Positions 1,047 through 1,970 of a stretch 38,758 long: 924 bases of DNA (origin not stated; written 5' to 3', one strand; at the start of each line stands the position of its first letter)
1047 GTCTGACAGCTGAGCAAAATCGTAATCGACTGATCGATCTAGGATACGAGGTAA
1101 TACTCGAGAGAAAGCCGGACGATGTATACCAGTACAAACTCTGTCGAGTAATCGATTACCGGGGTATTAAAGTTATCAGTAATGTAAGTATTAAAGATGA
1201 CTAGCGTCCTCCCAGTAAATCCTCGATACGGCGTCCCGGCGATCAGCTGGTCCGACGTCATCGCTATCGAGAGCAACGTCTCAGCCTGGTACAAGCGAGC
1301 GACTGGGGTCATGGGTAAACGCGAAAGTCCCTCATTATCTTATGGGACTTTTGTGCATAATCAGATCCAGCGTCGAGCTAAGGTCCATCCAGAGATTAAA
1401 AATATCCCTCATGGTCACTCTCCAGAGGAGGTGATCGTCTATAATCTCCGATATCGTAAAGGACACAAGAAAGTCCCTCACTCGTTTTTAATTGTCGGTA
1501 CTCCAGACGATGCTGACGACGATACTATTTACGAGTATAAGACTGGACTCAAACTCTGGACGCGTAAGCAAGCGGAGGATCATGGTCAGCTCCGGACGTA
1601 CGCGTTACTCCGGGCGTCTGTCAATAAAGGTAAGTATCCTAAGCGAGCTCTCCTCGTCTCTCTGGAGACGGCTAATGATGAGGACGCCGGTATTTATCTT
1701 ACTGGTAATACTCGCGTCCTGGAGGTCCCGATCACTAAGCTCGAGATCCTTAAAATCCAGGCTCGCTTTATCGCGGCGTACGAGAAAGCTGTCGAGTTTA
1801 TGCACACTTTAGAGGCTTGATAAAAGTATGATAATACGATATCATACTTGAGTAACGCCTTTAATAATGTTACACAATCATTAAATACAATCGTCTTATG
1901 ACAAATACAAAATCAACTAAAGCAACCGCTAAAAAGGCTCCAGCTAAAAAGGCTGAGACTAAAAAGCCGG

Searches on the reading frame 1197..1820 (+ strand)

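Call 57: search_protein_families(library=pfam, proteins=[window:1197-1820:+], max_evalue=0.01)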
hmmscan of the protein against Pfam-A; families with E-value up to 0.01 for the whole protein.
window:1197-1820:+ (207 aa): 1 family
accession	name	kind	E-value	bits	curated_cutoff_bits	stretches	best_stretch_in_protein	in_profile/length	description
PF12705.13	PDDEXK_1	-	2.2e-05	25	22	1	99-165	124-198/247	PD-(D/E)XK nuclease superfamily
